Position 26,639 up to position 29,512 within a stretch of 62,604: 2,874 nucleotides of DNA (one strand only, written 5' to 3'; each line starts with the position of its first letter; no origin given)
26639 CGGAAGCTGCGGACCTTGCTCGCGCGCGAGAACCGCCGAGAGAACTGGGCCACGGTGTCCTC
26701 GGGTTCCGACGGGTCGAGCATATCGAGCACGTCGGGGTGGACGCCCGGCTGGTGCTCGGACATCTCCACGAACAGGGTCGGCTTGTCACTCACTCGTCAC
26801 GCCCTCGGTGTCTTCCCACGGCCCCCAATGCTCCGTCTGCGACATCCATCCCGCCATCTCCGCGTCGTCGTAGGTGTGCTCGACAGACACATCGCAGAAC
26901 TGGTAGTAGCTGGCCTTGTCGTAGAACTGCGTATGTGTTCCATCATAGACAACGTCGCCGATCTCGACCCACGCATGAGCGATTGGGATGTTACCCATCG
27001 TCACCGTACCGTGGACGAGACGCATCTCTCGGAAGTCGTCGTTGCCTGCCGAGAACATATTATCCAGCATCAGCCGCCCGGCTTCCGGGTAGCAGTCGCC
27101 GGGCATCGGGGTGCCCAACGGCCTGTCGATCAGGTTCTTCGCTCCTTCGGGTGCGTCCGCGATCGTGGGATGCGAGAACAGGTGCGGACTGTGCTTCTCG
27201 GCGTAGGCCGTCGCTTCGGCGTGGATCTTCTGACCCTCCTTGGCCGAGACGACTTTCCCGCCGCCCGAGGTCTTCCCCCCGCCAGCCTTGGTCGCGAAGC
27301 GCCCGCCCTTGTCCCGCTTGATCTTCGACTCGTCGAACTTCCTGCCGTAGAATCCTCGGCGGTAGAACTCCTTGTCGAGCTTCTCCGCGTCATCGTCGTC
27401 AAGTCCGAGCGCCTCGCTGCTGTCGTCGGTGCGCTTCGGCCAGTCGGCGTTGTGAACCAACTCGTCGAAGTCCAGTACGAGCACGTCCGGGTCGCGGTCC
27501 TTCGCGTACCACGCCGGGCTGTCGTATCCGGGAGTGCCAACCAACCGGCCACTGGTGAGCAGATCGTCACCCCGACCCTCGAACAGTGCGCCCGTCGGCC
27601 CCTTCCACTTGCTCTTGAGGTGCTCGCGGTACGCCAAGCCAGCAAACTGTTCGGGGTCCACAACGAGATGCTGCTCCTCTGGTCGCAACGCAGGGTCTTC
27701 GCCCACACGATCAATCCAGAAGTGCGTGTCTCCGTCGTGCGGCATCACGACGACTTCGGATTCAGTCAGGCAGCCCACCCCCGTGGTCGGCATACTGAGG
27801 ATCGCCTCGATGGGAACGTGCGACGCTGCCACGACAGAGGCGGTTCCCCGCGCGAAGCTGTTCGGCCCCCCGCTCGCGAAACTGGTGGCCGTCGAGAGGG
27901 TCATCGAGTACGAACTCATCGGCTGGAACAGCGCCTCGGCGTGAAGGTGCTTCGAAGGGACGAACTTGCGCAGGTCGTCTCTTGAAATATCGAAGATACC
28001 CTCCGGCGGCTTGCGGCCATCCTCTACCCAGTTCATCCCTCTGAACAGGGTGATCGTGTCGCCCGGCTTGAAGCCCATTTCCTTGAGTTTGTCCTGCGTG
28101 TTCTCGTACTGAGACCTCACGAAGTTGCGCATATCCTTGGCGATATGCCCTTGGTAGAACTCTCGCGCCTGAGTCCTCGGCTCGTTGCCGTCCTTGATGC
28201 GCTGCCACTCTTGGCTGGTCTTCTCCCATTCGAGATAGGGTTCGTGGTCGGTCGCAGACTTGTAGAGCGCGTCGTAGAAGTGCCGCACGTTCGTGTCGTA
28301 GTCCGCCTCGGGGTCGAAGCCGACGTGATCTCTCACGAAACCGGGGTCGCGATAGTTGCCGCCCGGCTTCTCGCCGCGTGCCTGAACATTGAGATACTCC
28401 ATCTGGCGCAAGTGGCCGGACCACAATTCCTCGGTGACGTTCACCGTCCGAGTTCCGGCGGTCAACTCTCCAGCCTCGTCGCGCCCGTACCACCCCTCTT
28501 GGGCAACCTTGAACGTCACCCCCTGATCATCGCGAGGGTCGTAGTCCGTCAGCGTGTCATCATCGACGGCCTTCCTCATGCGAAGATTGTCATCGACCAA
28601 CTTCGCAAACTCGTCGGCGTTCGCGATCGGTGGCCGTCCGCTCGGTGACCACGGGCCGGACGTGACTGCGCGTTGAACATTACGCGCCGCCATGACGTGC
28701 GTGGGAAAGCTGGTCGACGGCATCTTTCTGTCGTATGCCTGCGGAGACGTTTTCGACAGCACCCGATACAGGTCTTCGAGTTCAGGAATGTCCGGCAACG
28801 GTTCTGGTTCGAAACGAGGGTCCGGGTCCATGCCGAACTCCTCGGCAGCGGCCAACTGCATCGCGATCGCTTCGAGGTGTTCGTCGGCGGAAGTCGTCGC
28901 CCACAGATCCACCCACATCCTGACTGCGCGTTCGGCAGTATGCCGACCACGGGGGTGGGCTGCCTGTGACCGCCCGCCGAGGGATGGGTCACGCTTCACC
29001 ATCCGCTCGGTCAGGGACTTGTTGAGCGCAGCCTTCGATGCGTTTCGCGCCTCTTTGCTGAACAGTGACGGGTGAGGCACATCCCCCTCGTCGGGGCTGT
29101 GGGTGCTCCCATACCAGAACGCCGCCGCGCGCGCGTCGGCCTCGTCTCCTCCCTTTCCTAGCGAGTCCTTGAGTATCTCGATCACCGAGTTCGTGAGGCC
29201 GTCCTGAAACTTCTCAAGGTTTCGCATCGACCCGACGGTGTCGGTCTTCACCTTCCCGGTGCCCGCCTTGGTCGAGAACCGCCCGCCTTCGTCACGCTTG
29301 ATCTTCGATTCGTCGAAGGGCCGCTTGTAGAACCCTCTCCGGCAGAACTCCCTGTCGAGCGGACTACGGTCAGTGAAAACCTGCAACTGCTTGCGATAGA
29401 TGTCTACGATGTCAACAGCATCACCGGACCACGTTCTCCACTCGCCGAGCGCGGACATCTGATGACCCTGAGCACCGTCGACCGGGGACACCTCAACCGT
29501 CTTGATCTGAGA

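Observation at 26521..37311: Twelve copies of one conserved linker motif ([FY]x[KR]xF-DESK-x-x-R-x2-3-G-[RKQ]-F-[SA]-x-K-x-G-G) shared by five proteins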

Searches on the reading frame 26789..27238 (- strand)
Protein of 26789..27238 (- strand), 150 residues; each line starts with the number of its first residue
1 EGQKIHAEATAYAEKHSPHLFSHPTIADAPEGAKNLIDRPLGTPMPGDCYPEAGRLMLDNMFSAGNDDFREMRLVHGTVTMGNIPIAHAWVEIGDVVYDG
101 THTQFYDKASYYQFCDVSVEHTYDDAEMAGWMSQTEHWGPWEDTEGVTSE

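Call 56: search_protein_families(library=pfam, proteins=[window:26789-27238:-], max_evalue=1)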
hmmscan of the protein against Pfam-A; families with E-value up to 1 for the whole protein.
window:26789-27238:- (150 aa): 2 families
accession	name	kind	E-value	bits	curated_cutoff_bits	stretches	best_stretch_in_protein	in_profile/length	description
PF13471.12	Transglut_core3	-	0.028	14.8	26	1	73-101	77-105/117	Transglutaminase-like superfamily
PF24585.1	YunG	-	0.11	13.1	27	1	74-120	50-93/116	YunG protein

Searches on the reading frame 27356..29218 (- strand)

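Call 56: search_protein_families(library=pfam, proteins=[window:27356-29218:-], max_evalue=1)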
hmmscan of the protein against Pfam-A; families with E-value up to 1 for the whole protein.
window:27356-29218:- (621 aa): 1 family
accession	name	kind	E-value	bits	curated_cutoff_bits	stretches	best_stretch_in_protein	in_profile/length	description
PF00552.27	IN_DBD_C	-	0.0004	20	21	1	530-551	3-24/45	Integrase DNA binding domain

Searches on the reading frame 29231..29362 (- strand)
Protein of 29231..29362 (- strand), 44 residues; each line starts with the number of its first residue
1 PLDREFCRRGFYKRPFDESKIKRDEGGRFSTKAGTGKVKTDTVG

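Call 34: find_homologous_proteins(query=A3, max_evalue=0.001)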
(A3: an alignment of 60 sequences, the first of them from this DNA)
Query A3 (60 sequences) (44 aa, profile of the alignment): 12 proteins with E <= 0.001 among 823 candidates.
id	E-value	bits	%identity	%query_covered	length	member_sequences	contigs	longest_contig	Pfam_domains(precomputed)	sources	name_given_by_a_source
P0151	1.3e-8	52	63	18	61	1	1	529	-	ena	-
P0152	1.4e-8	52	42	43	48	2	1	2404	-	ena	-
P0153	1.2e-7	49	50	45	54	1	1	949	-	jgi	jgi:hypothetical protein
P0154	3.2e-7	48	60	34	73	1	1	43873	-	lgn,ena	-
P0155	6.9e-7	46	48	61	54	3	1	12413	-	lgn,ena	-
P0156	4.0e-6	44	44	61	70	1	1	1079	-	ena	-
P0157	1.1e-4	39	42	43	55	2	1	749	-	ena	-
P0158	1.8e-4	39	47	43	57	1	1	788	-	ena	-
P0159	2.7e-4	38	52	48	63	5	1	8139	-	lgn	-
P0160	2.8e-4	38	-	-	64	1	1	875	-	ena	-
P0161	3.6e-4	38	56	36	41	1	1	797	-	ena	-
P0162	5.1e-4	37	56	36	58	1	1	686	-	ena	-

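Call 36: search_solved_structures(query=A3, max_evalue=10, show_alignments=5)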
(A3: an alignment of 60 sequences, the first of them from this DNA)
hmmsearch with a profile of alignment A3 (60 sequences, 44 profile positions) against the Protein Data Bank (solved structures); distinct sequences matched with E-value up to 10: 0.
